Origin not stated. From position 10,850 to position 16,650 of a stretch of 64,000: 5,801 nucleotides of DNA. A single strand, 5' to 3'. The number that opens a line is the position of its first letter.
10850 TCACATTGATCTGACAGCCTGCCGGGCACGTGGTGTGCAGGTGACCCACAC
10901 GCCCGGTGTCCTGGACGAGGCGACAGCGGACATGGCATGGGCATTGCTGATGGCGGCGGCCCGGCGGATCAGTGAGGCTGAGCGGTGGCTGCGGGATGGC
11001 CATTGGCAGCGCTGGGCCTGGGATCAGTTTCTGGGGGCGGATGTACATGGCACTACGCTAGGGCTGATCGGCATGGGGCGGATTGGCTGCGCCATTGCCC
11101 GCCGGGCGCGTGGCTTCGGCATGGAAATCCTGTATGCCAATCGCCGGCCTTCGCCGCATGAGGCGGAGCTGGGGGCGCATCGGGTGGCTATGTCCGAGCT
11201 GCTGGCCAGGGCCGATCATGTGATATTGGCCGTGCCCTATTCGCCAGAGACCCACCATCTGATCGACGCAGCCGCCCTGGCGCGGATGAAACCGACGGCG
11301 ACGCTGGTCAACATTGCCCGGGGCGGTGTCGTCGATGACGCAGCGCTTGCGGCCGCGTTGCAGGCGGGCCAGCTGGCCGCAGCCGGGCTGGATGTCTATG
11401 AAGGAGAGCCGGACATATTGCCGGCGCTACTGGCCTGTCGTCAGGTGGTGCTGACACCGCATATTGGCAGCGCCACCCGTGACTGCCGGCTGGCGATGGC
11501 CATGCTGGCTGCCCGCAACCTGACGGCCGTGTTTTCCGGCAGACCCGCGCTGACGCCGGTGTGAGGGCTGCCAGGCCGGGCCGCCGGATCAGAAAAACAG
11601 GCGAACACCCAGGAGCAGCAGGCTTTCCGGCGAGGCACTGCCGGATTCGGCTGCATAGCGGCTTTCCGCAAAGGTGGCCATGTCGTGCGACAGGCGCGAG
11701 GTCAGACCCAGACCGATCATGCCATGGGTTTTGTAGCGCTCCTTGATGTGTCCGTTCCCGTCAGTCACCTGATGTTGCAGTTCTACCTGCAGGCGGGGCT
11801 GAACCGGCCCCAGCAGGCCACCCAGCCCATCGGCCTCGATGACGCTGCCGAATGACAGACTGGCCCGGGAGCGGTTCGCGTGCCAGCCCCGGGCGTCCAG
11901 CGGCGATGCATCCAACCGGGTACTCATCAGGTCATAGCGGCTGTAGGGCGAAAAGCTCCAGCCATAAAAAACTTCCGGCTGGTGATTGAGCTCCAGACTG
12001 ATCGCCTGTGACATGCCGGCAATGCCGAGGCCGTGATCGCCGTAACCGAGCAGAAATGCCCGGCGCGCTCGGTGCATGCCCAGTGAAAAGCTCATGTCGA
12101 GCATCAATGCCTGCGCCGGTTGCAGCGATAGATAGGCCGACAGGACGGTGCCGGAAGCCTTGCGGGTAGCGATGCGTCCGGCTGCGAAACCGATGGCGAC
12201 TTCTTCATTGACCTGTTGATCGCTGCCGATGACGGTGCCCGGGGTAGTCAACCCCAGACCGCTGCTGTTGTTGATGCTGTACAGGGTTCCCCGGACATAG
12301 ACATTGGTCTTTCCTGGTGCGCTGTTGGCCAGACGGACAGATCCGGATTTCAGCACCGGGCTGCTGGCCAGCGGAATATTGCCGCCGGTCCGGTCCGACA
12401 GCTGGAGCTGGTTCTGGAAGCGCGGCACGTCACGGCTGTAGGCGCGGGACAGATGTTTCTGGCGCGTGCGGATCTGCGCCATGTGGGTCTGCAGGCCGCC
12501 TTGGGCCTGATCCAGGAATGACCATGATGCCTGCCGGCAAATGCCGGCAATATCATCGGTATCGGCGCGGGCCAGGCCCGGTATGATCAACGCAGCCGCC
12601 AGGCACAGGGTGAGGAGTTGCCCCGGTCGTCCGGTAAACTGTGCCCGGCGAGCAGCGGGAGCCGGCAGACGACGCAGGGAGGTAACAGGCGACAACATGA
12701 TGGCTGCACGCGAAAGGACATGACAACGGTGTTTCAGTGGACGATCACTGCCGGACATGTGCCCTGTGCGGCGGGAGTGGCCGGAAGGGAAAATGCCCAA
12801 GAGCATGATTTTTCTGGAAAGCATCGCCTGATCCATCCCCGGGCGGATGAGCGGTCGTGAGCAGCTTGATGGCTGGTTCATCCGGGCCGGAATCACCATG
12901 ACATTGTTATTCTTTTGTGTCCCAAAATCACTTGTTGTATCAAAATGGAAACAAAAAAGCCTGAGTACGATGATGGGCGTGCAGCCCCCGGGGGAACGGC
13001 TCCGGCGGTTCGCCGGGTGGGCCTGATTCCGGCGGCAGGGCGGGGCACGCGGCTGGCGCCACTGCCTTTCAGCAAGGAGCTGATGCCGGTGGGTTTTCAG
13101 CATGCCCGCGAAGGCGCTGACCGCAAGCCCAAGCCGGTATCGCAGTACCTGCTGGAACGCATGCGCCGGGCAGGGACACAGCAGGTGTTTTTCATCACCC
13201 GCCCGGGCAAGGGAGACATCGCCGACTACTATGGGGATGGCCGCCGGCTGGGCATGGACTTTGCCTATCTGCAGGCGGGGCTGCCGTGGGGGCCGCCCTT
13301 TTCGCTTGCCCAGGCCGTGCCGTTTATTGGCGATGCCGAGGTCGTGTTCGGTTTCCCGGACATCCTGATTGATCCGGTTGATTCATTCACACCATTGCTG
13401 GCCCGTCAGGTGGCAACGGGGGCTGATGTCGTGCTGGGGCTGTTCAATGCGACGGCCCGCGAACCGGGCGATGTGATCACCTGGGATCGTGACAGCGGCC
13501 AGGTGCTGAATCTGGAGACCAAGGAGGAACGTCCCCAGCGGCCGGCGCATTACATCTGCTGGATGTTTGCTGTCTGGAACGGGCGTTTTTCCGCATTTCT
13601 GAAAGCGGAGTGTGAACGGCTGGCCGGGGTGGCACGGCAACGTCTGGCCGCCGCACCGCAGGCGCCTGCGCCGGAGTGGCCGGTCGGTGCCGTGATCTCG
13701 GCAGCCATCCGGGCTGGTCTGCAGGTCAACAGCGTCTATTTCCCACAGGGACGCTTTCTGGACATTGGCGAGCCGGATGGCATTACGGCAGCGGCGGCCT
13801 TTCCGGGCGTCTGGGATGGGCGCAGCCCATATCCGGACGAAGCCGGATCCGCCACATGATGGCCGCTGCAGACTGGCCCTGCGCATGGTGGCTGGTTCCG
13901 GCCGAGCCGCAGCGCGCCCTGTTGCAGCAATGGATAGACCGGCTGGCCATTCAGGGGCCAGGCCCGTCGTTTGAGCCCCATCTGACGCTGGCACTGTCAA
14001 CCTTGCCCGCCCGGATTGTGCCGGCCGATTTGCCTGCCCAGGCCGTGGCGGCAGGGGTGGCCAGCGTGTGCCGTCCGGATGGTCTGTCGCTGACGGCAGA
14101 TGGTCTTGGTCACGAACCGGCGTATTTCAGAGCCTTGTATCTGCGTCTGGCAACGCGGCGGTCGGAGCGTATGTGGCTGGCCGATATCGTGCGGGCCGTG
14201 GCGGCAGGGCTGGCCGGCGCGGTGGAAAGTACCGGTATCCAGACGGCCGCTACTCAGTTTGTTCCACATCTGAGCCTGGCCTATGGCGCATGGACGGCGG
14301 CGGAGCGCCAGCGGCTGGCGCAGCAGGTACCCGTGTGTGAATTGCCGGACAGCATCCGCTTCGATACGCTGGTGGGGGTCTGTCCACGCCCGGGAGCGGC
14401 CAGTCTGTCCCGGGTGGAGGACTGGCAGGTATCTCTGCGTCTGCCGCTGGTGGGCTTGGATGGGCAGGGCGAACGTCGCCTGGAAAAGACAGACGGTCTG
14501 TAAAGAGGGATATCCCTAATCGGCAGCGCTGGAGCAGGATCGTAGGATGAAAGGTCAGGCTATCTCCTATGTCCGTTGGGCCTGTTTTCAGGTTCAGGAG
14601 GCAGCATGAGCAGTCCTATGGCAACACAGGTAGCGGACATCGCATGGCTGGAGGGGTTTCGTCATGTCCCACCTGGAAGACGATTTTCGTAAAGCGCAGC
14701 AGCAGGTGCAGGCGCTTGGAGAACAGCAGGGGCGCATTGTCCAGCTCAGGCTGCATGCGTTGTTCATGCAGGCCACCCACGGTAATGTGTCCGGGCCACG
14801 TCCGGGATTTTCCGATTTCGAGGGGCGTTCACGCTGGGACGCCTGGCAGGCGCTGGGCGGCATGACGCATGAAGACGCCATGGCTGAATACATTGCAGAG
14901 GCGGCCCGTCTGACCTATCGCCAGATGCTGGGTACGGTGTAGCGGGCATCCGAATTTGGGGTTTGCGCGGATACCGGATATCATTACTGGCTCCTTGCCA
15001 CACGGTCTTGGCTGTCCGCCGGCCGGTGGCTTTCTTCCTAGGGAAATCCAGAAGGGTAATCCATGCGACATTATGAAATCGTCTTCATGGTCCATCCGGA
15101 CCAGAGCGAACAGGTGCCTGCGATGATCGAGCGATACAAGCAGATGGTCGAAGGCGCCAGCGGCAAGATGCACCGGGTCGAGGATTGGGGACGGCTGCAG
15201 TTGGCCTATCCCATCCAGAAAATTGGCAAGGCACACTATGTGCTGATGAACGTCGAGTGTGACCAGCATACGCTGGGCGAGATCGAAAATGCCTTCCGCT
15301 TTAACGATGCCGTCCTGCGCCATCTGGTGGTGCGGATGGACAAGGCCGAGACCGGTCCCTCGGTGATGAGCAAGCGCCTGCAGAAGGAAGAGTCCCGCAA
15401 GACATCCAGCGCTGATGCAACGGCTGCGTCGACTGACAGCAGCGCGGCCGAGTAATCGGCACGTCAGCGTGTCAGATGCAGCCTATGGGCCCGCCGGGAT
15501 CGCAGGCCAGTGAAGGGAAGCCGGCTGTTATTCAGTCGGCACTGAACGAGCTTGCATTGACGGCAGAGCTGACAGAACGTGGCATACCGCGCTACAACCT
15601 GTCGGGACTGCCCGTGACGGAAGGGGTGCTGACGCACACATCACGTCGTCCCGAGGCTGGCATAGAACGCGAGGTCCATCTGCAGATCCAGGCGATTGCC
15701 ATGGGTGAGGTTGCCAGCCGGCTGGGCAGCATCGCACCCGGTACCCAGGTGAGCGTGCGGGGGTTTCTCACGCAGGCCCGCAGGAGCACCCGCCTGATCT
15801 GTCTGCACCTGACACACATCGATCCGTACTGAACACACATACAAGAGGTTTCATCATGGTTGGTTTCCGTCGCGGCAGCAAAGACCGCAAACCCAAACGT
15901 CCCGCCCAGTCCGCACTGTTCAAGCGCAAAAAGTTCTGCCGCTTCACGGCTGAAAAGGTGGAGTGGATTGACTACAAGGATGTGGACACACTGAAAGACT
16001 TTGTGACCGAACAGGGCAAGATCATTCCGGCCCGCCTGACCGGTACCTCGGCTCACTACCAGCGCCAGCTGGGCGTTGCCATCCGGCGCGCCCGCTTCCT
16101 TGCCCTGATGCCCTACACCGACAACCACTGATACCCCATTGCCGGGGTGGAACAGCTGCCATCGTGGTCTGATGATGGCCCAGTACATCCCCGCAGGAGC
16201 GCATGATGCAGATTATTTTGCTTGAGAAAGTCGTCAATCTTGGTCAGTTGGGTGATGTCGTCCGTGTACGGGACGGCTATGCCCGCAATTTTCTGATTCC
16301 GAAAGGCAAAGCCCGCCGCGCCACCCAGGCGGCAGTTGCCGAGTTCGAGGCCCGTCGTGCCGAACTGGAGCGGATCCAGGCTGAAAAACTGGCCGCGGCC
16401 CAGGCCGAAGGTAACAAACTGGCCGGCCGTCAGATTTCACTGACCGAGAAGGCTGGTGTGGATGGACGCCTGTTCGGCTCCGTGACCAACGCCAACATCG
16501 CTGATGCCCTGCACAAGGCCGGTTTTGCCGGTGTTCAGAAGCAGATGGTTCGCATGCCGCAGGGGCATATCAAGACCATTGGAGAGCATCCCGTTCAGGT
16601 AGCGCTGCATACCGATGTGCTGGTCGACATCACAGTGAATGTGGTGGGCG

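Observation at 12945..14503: Translationally coupled GalU-like nucleotidyltransferase + 2H phosphoesterase pair of unknown function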

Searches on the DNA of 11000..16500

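Call 42: search_rna_families(source=window, start=11000, end=16500, threshold=evalue, max_evalue=1)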
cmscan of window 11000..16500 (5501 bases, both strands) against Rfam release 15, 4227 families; matches with E-value up to 1: 0.
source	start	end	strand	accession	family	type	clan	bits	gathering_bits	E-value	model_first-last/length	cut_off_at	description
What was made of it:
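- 12850..12944 (.): AT-rich divergent intergenic region and presumed promoter region of the pair. No Rfam element was found (call 42).
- No cobalamin riboswitch or other Rfam element lies upstream in the window (call 42).
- Tried and rejected: A permissive Rfam scan of 11000-16500 was empty (call 42).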

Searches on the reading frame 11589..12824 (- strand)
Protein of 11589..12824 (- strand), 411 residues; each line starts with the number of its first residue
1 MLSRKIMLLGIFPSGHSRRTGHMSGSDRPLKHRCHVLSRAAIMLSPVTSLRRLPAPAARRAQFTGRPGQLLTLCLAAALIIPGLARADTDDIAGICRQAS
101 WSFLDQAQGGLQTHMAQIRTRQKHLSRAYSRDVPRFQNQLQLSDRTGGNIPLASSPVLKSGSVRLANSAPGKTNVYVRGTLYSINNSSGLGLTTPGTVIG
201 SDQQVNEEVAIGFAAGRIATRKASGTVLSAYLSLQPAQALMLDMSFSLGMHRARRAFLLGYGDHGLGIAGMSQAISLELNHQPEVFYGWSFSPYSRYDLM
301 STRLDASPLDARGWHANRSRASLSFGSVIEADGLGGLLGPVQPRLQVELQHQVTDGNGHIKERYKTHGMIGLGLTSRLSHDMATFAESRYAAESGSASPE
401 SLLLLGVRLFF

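Call 53: search_protein_families(library=pfam, proteins=[window:11589-12824:-], max_evalue=0.001)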
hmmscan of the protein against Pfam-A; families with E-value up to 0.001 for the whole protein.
window:11589-12824:- (411 aa): 1 family
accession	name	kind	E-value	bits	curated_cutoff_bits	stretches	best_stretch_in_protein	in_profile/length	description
PF03797.25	Autotransporter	-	3.8e-06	27.3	26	1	183-363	14-212/255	Autotransporter beta-domain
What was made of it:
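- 11589..12824 (-): Divergently transcribed neighbour, a putative outer-membrane beta-barrel (autotransporter beta-domain-like). It is context only and not part of the conserved pair. Pfam Autotransporter scores 27.3 bits against a cutoff of 26 (call 53).
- Checked: The upstream gene on the minus strand (11589-12824) is a marginal autotransporter beta-domain match of 27.3 bits against a cutoff of 26 (call 53).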
